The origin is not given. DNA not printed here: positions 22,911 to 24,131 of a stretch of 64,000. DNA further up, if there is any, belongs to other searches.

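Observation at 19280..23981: Extended operon: two sugar-nucleotide SDRs, DprE1/E2-like pair and a small multi-TM protein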

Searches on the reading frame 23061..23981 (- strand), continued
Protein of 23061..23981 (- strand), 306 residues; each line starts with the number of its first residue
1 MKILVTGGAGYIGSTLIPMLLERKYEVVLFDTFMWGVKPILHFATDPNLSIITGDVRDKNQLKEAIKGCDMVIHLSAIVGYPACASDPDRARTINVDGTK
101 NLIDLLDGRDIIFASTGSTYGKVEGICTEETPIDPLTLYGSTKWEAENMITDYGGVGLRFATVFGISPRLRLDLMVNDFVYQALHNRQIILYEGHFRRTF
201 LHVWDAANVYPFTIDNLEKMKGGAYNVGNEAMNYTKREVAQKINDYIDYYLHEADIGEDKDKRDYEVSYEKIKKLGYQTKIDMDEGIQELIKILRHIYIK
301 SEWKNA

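Call 33: find_encoding_contigs(protein=P0126, flank=10000, max_places=3)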
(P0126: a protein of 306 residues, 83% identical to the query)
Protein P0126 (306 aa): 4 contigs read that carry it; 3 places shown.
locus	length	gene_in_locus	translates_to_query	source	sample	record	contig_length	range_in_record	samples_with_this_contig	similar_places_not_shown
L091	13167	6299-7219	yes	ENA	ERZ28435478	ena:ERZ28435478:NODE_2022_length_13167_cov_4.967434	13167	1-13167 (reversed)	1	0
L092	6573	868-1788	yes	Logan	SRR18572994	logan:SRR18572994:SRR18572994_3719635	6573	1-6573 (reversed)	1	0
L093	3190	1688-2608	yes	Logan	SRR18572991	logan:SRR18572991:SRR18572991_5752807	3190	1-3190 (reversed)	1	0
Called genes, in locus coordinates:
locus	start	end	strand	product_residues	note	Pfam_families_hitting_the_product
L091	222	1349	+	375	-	PF13439:Glyco_transf_4, PF13579:Glyco_trans_4_4 (weak), PF00534:Glycos_transf_1, PF13692:Glyco_trans_1_4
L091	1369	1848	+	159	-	PF01467:CTP_transf_like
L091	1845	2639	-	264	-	PF13568:OMP_b-brl_2 (weak)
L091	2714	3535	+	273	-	PF00535:Glycos_transf_2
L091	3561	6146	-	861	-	PF09586:YfhO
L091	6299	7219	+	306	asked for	PF01073:3Beta_HSD, PF01370:Epimerase, PF02719:Polysacc_synt_2, PF04321:RmlD_sub_bind, PF13460:NAD_binding_10, PF16363:GDP_Man_Dehyd, PF07993:NAD_binding_4 (weak)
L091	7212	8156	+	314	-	PF01073:3Beta_HSD (faint), PF01370:Epimerase, PF02719:Polysacc_synt_2 (faint), PF04321:RmlD_sub_bind, PF16363:GDP_Man_Dehyd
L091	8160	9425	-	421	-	PF07690:MFS_1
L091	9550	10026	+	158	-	PF21982:RecX_HTH1 (weak), PF02631:RecX_HTH2, PF21981:RecX_HTH3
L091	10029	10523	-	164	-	-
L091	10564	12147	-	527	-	-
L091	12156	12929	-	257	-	PF02591:Zn_ribbon_9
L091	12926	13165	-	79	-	?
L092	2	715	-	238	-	?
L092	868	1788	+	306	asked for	PF01073:3Beta_HSD, PF01370:Epimerase, PF02719:Polysacc_synt_2, PF04321:RmlD_sub_bind, PF13460:NAD_binding_10, PF16363:GDP_Man_Dehyd, PF07993:NAD_binding_4 (weak)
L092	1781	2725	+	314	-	PF00106:adh_short (faint), PF01073:3Beta_HSD (faint), PF01370:Epimerase, PF02719:Polysacc_synt_2 (faint), PF04321:RmlD_sub_bind, PF16363:GDP_Man_Dehyd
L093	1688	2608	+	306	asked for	PF01073:3Beta_HSD, PF01370:Epimerase, PF02719:Polysacc_synt_2, PF04321:RmlD_sub_bind, PF13460:NAD_binding_10, PF16363:GDP_Man_Dehyd, PF07993:NAD_binding_4 (weak)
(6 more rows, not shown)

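Call 34: find_encoding_contigs(protein=P0137, flank=9000, max_places=1)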
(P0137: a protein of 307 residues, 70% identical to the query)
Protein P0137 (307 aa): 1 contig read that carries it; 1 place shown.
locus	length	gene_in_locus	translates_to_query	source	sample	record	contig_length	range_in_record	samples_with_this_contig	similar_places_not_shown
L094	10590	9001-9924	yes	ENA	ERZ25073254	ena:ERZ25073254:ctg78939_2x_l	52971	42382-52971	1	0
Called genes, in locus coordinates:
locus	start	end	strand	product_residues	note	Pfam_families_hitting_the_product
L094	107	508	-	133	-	PF00596:Aldolase_II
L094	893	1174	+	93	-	-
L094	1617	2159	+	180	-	PF00291:PALP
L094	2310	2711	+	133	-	-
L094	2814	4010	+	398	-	PF00890:FAD_binding_2 (weak), PF01134:GIDA (weak), PF01266:DAO (faint), PF07992:Pyr_redox_2, PF12831:FAD_oxidored (weak), PF13450:NAD_binding_8 (weak), PF13738:Pyr_redox_3, PF00070:Pyr_redox, +3 more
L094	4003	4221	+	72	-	PF02852:Pyr_redox_dim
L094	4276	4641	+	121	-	PF04993:TfoX_N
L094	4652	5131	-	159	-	PF08459:UvrC_RNaseH_dom, PF14520:HHH_5 (weak)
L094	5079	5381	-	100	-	PF08459:UvrC_RNaseH_dom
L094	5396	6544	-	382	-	PF01541:GIY-YIG, PF27096:UvrC_M, PF02151:UVR, PF22920:UvrC_RNaseH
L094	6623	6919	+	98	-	-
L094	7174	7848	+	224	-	PF04230:PS_pyruv_trans (weak)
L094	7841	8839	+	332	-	-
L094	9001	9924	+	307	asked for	PF01073:3Beta_HSD, PF01370:Epimerase, PF02719:Polysacc_synt_2, PF04321:RmlD_sub_bind, PF05368:NmrA (weak), PF07993:NAD_binding_4 (faint), PF13460:NAD_binding_10, PF16363:GDP_Man_Dehyd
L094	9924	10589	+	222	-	?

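Call 35: find_encoding_contigs(protein=P0148, flank=9000, max_places=1)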
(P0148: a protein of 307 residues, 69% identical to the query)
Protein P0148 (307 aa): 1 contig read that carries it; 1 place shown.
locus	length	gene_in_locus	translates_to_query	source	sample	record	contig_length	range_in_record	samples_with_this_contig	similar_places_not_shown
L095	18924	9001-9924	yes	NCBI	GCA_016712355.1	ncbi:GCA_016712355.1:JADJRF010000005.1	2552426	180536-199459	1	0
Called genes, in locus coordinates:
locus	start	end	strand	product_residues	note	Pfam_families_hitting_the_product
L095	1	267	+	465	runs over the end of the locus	PF06245:DUF1015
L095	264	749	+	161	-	PF01878:EVE (weak)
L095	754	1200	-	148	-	PF01475:FUR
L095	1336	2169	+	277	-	-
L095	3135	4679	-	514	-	PF00221:Lyase_aromatic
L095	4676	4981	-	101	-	PF00111:Fer2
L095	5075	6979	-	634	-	PF00664:ABC_membrane, PF00005:ABC_tran, PF02463:SMC_N (faint), PF13191:AAA_16 (weak)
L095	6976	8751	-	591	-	PF00664:ABC_membrane, PF00005:ABC_tran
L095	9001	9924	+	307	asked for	PF01073:3Beta_HSD, PF01370:Epimerase, PF02719:Polysacc_synt_2, PF04321:RmlD_sub_bind, PF07993:NAD_binding_4 (faint), PF13460:NAD_binding_10 (weak), PF16363:GDP_Man_Dehyd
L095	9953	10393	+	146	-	-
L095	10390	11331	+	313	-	PF01370:Epimerase, PF04321:RmlD_sub_bind (weak), PF16363:GDP_Man_Dehyd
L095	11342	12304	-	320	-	PF12146:Hydrolase_4, PF00561:Abhydrolase_1, PF12697:Abhydrolase_6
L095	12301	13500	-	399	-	PF01935:DUF87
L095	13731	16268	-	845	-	PF00133:tRNA-synt_1, PF01406:tRNA-synt_1e (faint), PF01921:tRNA-synt_1f (faint), PF09334:tRNA-synt_1g, PF13603:tRNA-synt_1_2, PF00133:tRNA-synt_1, PF09334:tRNA-synt_1g, PF08264:Anticodon_1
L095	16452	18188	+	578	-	PF13424:TPR_12 (faint), PF00515:TPR_1 (faint), PF07719:TPR_2 (faint), PF13428:TPR_14 (faint), PF14559:TPR_19 (faint), PF00413:Peptidase_M10 (weak)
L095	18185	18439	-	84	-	-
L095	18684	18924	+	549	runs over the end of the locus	-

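Call 36: find_encoding_contigs(protein=P0234, flank=9000, max_places=1)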
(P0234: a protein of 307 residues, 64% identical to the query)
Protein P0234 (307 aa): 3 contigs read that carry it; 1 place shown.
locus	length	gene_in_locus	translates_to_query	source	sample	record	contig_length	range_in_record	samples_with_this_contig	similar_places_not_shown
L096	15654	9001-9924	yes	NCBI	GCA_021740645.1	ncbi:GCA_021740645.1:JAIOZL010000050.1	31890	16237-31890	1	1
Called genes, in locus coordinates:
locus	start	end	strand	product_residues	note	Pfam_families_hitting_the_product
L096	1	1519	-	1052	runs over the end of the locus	PF00702:Hydrolase, PF13419:HAD_2, PF03636:Glyco_hydro_65N, PF03632:Glyco_hydro_65m, PF03633:Glyco_hydro_65C (weak)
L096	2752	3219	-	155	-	PF01797:Y1_Tnp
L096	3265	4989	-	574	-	PF00128:Alpha-amylase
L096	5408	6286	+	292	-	PF05036:SPOR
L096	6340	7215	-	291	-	PF02629:CoA_binding, PF13380:CoA_binding_2 (weak), PF13607:Succ_CoA_lig, PF00549:Ligase_CoA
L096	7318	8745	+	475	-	PF10396:TrmE_N, PF00350:Dynamin_N (faint), PF12631:MnmE_helical, PF00071:Ras, PF01926:MMR_HSR1, PF02421:FeoB_N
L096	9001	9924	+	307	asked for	PF01073:3Beta_HSD, PF01370:Epimerase, PF02719:Polysacc_synt_2, PF04321:RmlD_sub_bind, PF05368:NmrA (weak), PF13460:NAD_binding_10 (weak), PF16363:GDP_Man_Dehyd, PF07993:NAD_binding_4 (weak)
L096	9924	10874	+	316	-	PF01370:Epimerase, PF04321:RmlD_sub_bind, PF16363:GDP_Man_Dehyd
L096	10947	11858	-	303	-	PF00535:Glycos_transf_2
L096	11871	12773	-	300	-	PF00535:Glycos_transf_2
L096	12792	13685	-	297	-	PF01596:Methyltransf_3 (weak), PF13679:Methyltransf_32 (weak), PF08241:Methyltransf_11, PF08242:Methyltransf_12 (faint), PF13649:Methyltransf_25, PF13847:Methyltransf_31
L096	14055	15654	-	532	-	PF22914:Fibulin_C (faint), PF28399:Ig_CLSTN (faint), PF00028:Cadherin, PF23592:Cadherin_CELSR2_9th (faint), PF17803:Cadherin_4 (weak), PF00028:Cadherin, PF18962:Por_Secre_tail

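Call 37: find_related_loci(query=window:23061-23981:-, collection=metagenome_contigs, flank=10000)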
Query window:23061-23981:- (306 aa) in metagenome_contigs; peptide patterns used: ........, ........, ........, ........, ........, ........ (x = any residue, [..] = any of these).
31 stretches matched a pattern; 10 encode a relative of the query (tblastn E <= 1e-3); 10 distinct loci.
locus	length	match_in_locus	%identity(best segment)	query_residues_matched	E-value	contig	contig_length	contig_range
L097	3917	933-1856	52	1-305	6e-106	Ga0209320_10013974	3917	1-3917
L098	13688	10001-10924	51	1-305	4e-104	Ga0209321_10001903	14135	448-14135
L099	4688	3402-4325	51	1-305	4e-104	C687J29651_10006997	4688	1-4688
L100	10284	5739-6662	51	1-305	6e-104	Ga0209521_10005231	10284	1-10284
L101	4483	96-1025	49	1-305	9e-103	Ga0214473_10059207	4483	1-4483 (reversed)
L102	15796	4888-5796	50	2-301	2e-100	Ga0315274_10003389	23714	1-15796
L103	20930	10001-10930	49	1-305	3e-99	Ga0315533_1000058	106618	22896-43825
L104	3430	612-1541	46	1-305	5e-95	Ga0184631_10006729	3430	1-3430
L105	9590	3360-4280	45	2-305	9e-93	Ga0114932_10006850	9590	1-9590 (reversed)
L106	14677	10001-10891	45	1-292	5e-81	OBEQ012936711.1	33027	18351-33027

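Call 47: search_protein_families(library=ncbifam, proteins=[L103:6337-7038:+, L103:7038-8024:+, L103:8024-8671:+, L103:8664-9272:+, L103:9236-9964:+, L103:10001-10942:+, L103:10966-11919:+, L103:12007-13092:+, L103:13073-14029:+], max_evalue=1e-10)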
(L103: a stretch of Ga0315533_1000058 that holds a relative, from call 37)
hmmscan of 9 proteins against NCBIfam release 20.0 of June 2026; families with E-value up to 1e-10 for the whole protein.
L103:6337-7038:+ (233 aa): 15 families
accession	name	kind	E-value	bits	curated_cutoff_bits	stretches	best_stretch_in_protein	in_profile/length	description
NF045761.1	NAMPUrTaseMurU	equivalog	2.5e-34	119.1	250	1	1-223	1-223/226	N-acetylmuramate alpha-1-phosphate uridylyltransferase MurU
NF052502.1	man1P_GTase_Rv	exception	5.7e-33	114.2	440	1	2-218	2-221/352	mannose-1-phosphate guanylyltransferase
TIGR03992.1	Arch_glmU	subfamily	6e-33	114.3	292.1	1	1-218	1-218/393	bifunctional sugar-1-phosphate nucleotidylyltransferase/acetyltransferase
NF049965.1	GlMnHpPGnyltfHddC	equivalog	1.1e-32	113.5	300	1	1-223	1-217/221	D-glycero-D-manno-heptose 1-phosphate guanosyltransferase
NF041313.1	UDPGP_AglF_Halo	equivalog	4.3e-26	91.8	400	1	1-143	1-140/234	UTP--glucose-1-phosphate uridylyltransferase AglF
TIGR02623.1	G1P_cyt_trans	equivalog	7.6e-24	84.5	300.25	1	1-65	1-65/255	glucose-1-phosphate cytidylyltransferase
TIGR01208.1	rmlA_long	equivalog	1.4e-23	83.4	320.25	1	4-154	3-155/353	glucose-1-phosphate thymidylyltransferase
NF045697.1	MurNAcPUrMurU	equivalog_domain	3.3e-18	65.9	370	1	4-111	1-108/229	N-acetylmuramate alpha-1-phosphate uridylyltransferase MurU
NF041173.1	Sug_nt_acttase_Thmprot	equivalog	2.8e-16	59.5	600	1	1-182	1-177/405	bifunctional sugar-1-phosphate nucleotidylyltransferase/acetyltransferase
TIGR01207.1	rmlA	equivalog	5.5e-15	55.2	360.65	1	4-124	3-125/286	glucose-1-phosphate thymidylyltransferase RfbA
TIGR01173.1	glmU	equivalog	1.7e-13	50.2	366.85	1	1-111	1-105/452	bifunctional UDP-N-acetylglucosamine diphosphorylase/glucosamine-1-phosphate N-acetyltransferase GlmU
NF012024.0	PRK15480.1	equivalog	9.4e-13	47.9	588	1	4-118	7-123/292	glucose-1-phosphate thymidylyltransferase RfbA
TIGR01099.1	galU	equivalog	2e-12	47.3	326.8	0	2-75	3-76/261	UTP--glucose-1-phosphate uridylyltransferase GalU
NF010933.0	PRK14353.1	equivalog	2.2e-11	43.1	505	1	2-151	7-153/453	bifunctional UDP-N-acetylglucosamine diphosphorylase/glucosamine-1-phosphate N-acetyltransferase GlmU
NF006986.0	PRK09451.1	equivalog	4.2e-11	42.3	725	1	1-112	6-110/456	bifunctional UDP-N-acetylglucosamine diphosphorylase/glucosamine-1-phosphate N-acetyltransferase GlmU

L103:7038-8024:+ (328 aa): 5 families
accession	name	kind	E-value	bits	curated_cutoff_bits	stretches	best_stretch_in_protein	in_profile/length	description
NF049969.1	GlMnHpPKinHddA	equivalog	1e-48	166.5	600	1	2-323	3-334/338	D-glycero-D-manno-heptose 7-phosphate kinase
NF009948.0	PRK13412.1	equivalog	1.4e-26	92.5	721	1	80-304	722-947/974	bifunctional fucokinase/fucose-1-phosphate guanylyltransferase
TIGR00549.1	mevalon_kin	equivalog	2.4e-23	83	163.05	1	26-290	15-274/276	mevalonate kinase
NF003036.0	PRK03926.1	equivalog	7e-17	61.4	403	1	23-309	17-283/302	mevalonate kinase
NF003006.0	PRK03817.1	equivalog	4.6e-16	58.7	443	0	227-311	248-331/352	galactokinase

L103:8024-8671:+ (215 aa): 4 families
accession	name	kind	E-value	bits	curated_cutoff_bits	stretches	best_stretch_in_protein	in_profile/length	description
TIGR00441.1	gmhA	equivalog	3.6e-24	85.6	209.45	1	39-204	1-152/154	D-sedoheptulose 7-phosphate isomerase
NF010546.0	PRK13936.1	equivalog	8.1e-19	68.2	276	1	33-207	27-190/197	phosphoheptose isomerase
NF010547.0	PRK13938.1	equivalog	1.1e-17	64.3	320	1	35-198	31-181/196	D-sedoheptulose 7-phosphate isomerase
NF001628.0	PRK00414.1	equivalog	4.8e-17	62.2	265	1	33-180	28-164/192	D-sedoheptulose 7-phosphate isomerase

L103:8664-9272:+ (202 aa): 8 families
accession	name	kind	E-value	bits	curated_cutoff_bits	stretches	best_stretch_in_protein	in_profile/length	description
NF006506.0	PRK08942.1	equivalog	6.4e-45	152.9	178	1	2-172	3-160/182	D-glycero-beta-D-manno-heptose 1,7-bisphosphate 7-phosphatase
TIGR00213.1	GmhB_yaeD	subfamily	1.9e-39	135.2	149.6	1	2-156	1-146/176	D-glycero-beta-D-manno-heptose 1,7-bisphosphate 7-phosphatase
TIGR01656.1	Histidinol-ppas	subfamily_domain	3.9e-35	120.9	84.15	1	4-159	2-146/149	histidinol-phosphate phosphatase domain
NF050049.1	HBPPhtaseGmhB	domain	3.2e-25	88.9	250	1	2-158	3-142/171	D-glycero-alpha-D-manno-heptose-1,7-bisphosphate 7-phosphatase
TIGR01662.1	HAD-SF-IIIA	subfamily_domain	3.3e-25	88.8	44.6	1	3-160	1-139/141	HAD-IIIA family hydrolase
NF005264.0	PRK06769.1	equivalog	4.7e-21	75.3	217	1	3-190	5-171/175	HAD-IIIA family hydrolase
NF003937.0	PRK05446.1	equivalog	6e-16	58.4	443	1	2-160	3-149/355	bifunctional histidinol-phosphatase/imidazoleglycerol-phosphate dehydratase HisB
TIGR01261.1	hisB_Nterm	equivalog_domain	7.1e-14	51.6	140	1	3-148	2-135/161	histidinol-phosphatase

L103:9236-9964:+ (242 aa): 5 families
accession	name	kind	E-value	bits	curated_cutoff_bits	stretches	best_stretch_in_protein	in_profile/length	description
TIGR00875.1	fsa_talC_mipB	equivalog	5.1e-53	179.7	245.95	1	8-225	1-212/213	fructose-6-phosphate aldolase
TIGR02134.1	transald_staph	equivalog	7.6e-42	143.6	281.95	1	8-228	6-234/236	transaldolase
NF009296.0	PRK12653.1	subfamily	1.4e-28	100.2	306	1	8-228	1-217/220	fructose-6-phosphate aldolase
NF009299.0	PRK12656.1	equivalog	1.7e-27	96.4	214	1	8-223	1-214/222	fructose-6-phosphate aldolase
TIGR00874.1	talAB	equivalog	1.4e-11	44.3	396.2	0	105-226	139-269/317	transaldolase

L103:10001-10942:+ (313 aa): 13 families
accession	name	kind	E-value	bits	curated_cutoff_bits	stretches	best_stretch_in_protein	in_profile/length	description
TIGR01179.1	galE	equivalog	2e-25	89.3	262.3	1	2-149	1-154/332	UDP-glucose 4-epimerase GalE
TIGR01181.1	dTDP_gluc_dehyt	equivalog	2.3e-22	79.5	365.1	1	2-296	1-308/321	dTDP-glucose 4,6-dehydratase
TIGR04180.1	EDH_00030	hypoth_equivalog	2.7e-22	79.2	475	1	3-236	1-241/297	NAD-dependent 4,6-dehydratase LegB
NF043036.1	ErythonDh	equivalog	3.9e-18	65.7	325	1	1-148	1-157/321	D-erythronate dehydrogenase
TIGR02197.1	heptose_epim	equivalog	9.4e-17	61.1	274.6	1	3-234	1-243/316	ADP-glyceromanno-heptose 6-epimerase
NF042422.1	oxyalk_red_OleD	equivalog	1.6e-16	60.6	580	1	1-159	1-158/329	2-alkyl-3-oxoalkanoate reductase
TIGR03466.1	HpnA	hypoth_equivalog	1.3e-14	53.8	367.65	1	1-102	1-96/327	hopanoid-associated sugar epimerase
NF052578.1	StrlDmthSdmBMthl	equivalog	2.5e-14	53.8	600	1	1-154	1-154/328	sterol demethylase protein SdmB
NF007956.0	PRK10675.1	subfamily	2.2e-13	50.1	394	1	1-146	1-155/338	UDP-glucose 4-epimerase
TIGR03589.1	PseB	equivalog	3.2e-13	49.3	407.75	1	2-145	6-140/324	UDP-N-acetylglucosamine 4,6-dehydratase (inverting)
NF041015.1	UDPsulfquin_syn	equivalog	4.8e-13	48.8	575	0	1-102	1-126/384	UDP-sulfoquinovose synthase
NF011728.1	PRK15181.1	equivalog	7e-13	48.3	760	1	3-257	18-287/348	Vi polysaccharide biosynthesis UDP-N-acetylglucosaminuronic acid C-4 epimerase TviC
TIGR01214.1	rmlD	equivalog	2.7e-11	43.1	224.05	1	2-168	1-153/285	dTDP-4-dehydrorhamnose reductase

L103:10966-11919:+ (317 aa): 7 families
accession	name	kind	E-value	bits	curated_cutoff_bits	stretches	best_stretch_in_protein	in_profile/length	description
NF047922.1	GDPFucSynFcl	equivalog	2.5e-79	266.9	500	1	6-311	2-306/308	GDP-L-fucose synthase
TIGR01181.1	dTDP_gluc_dehyt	equivalog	4.5e-23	81.8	365.1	1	50-311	66-316/321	dTDP-glucose 4,6-dehydratase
TIGR01179.1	galE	equivalog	2.6e-20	72.5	262.3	1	8-310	1-329/332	UDP-glucose 4-epimerase GalE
NF007490.0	PRK10084.1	subfamily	5.8e-16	58.4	649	1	150-312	179-340/361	dTDP-glucose 4,6-dehydratase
NF007582.0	PRK10217.1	equivalog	1.1e-15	57.6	698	1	119-311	141-336/355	dTDP-glucose 4,6-dehydratase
TIGR04180.1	EDH_00030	hypoth_equivalog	5.6e-12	45.3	475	0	59-291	72-294/297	NAD-dependent 4,6-dehydratase LegB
TIGR02197.1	heptose_epim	equivalog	1.5e-11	44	274.6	0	9-308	1-315/316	ADP-glyceromanno-heptose 6-epimerase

L103:12007-13092:+ (361 aa): 6 families
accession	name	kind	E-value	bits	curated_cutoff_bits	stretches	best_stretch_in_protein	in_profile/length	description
TIGR01472.1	gmd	equivalog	1.1e-149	498.3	415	1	3-322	1-340/342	GDP-mannose 4,6-dehydratase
TIGR01181.1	dTDP_gluc_dehyt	equivalog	3.1e-28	98.8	365.1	1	5-315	2-306/321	dTDP-glucose 4,6-dehydratase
TIGR04180.1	EDH_00030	hypoth_equivalog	8.6e-27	94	475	1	6-307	2-296/297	NAD-dependent 4,6-dehydratase LegB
TIGR02622.1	CDP_4_6_dhtase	equivalog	4.1e-20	72.2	278.45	1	3-125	5-123/352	CDP-glucose 4,6-dehydratase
TIGR01179.1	galE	equivalog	1.5e-19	70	262.3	1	5-171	2-162/332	UDP-glucose 4-epimerase GalE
NF007582.0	PRK10217.1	equivalog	1.8e-12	47.1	698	1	3-251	2-254/355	dTDP-glucose 4,6-dehydratase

L103:13073-14029:+ (318 aa): 10 families
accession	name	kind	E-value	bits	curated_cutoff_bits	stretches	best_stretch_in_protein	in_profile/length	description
NF047922.1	GDPFucSynFcl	equivalog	9.7e-90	301.1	500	1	6-312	2-306/308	GDP-L-fucose synthase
TIGR01181.1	dTDP_gluc_dehyt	equivalog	6.1e-28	97.8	365.1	1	41-311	56-315/321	dTDP-glucose 4,6-dehydratase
TIGR01179.1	galE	equivalog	1.6e-24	86.4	262.3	1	43-309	55-327/332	UDP-glucose 4-epimerase GalE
TIGR04180.1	EDH_00030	hypoth_equivalog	1.6e-22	80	475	1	60-269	72-267/297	NAD-dependent 4,6-dehydratase LegB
NF007490.0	PRK10084.1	subfamily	3.3e-18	65.8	649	1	136-311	164-338/361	dTDP-glucose 4,6-dehydratase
NF007582.0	PRK10217.1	equivalog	1.9e-16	60.1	698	1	8-312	3-336/355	dTDP-glucose 4,6-dehydratase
NF042422.1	oxyalk_red_OleD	equivalog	5.4e-14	52.3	580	1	8-231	2-218/329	2-alkyl-3-oxoalkanoate reductase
NF011728.1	PRK15181.1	equivalog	6.6e-14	51.7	760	1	72-311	103-341/348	Vi polysaccharide biosynthesis UDP-N-acetylglucosaminuronic acid C-4 epimerase TviC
NF007956.0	PRK10675.1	subfamily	5.2e-12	45.5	394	0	48-307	63-329/338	UDP-glucose 4-epimerase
TIGR02197.1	heptose_epim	equivalog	1.6e-11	43.9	274.6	0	9-308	1-314/316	ADP-glyceromanno-heptose 6-epimerase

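Call 48: search_protein_families(library=pfam, proteins=[L087:3214-5853:-, L087:1176-2216:+, L091:2714-3535:+, L091:1369-1848:+, L095:9953-10393:+], max_evalue=0.001)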
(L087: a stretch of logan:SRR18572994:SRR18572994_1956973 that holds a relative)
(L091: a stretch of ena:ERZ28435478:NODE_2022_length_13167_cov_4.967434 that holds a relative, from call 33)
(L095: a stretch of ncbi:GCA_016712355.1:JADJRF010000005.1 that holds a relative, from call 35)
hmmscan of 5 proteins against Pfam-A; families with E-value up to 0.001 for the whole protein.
L087:3214-5853:- (879 aa): 1 family
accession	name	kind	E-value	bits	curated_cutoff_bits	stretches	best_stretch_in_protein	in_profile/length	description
PF09586.16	YfhO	-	6.6e-07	28.5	28.5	1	744-818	754-826/835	Bacterial membrane protein YfhO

L087:1176-2216:+ (346 aa): 1 family
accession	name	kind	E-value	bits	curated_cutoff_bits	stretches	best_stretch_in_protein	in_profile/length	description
PF00535.33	Glycos_transf_2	-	1.8e-09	38.2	23.3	1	94-213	4-126/168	Glycosyl transferase family 2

L091:2714-3535:+ (273 aa): 1 family
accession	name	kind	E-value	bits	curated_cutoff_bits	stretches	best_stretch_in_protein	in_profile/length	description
PF00535.33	Glycos_transf_2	-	1.9e-12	47.9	23.3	1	21-144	1-126/168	Glycosyl transferase family 2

L091:1369-1848:+ (159 aa): 2 families
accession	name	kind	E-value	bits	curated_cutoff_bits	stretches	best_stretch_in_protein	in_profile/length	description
PF01467.32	CTP_transf_like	-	5.1e-24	85.4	21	1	6-134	1-132/133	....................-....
PF08218.17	Citrate_ly_lig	-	0.00019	21.6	20.9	0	12-65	9-60/182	Citrate lyase ligase C-terminal domain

L095:9953-10393:+ (146 aa): 0 families

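Call 71: search_protein_families(library=ncbifam, proteins=[L087:3214-5853:-], max_evalue=0.00001)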
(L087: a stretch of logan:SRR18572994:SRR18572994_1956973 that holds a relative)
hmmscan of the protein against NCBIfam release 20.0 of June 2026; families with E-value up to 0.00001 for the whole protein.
L087:3214-5853:- (879 aa): 0 families
